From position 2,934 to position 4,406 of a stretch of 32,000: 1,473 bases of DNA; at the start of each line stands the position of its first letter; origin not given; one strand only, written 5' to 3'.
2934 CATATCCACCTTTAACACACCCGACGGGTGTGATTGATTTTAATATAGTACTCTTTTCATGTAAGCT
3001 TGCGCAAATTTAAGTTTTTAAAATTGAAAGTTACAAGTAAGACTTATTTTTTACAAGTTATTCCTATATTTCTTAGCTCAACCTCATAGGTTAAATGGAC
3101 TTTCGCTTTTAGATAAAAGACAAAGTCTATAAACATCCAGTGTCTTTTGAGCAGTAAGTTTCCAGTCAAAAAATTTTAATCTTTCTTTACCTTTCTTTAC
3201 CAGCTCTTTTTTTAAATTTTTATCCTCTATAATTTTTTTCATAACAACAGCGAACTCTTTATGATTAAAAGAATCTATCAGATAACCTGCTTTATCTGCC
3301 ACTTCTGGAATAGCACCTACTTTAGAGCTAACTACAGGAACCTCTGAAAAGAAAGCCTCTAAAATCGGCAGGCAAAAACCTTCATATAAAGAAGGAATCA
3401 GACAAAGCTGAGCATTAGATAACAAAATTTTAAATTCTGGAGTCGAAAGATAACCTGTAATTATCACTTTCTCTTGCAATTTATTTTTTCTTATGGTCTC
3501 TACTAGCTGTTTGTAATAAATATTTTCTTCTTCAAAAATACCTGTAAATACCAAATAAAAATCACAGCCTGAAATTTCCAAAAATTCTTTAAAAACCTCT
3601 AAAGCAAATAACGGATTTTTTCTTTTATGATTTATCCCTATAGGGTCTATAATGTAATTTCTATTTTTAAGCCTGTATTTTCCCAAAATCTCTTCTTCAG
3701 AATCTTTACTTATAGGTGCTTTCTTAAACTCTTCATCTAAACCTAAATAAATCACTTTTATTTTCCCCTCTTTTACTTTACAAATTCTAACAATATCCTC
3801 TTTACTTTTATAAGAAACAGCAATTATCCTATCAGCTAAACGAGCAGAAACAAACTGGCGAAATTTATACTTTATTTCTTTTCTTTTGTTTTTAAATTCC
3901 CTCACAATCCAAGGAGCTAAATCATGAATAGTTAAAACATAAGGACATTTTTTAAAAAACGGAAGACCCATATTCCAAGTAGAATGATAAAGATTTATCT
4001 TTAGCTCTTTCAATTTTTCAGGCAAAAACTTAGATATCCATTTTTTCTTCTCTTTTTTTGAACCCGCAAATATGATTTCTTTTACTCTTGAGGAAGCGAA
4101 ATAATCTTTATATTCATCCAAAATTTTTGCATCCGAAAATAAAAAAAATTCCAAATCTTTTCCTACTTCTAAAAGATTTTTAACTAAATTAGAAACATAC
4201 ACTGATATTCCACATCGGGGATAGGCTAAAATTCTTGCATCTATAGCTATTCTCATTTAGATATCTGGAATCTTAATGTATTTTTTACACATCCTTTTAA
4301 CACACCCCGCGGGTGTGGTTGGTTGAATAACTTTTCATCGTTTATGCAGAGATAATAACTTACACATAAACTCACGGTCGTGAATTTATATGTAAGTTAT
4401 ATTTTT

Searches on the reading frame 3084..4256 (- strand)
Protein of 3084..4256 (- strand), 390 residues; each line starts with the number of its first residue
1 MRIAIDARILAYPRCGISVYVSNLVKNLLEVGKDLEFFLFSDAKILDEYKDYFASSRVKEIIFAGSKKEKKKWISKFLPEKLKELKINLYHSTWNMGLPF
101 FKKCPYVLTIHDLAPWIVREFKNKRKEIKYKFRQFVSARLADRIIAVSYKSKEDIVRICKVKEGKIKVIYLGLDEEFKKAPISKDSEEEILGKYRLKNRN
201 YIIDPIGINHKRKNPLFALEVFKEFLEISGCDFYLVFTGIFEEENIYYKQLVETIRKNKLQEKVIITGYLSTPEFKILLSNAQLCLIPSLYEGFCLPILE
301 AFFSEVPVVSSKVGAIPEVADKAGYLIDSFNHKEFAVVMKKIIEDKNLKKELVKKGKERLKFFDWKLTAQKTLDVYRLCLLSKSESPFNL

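Call 77: search_protein_families(library=pfam, proteins=[window:3084-4256:-], max_evalue=0.00001)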
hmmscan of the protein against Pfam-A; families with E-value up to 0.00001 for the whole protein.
window:3084-4256:- (390 aa): 3 families
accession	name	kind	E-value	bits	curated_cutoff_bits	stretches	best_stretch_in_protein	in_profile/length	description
PF00534.26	Glycos_transf_1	-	2.7e-24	86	26.4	1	193-359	8-172/172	Glycosyl transferases group 1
PF13692.12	Glyco_trans_1_4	-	5.2e-20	72.6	27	1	210-345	12-142/142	Glycosyl transferases group 1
PF13439.12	Glyco_transf_4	-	1.9e-16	61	28.5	1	16-176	3-169/170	Glycosyltransferase Family 4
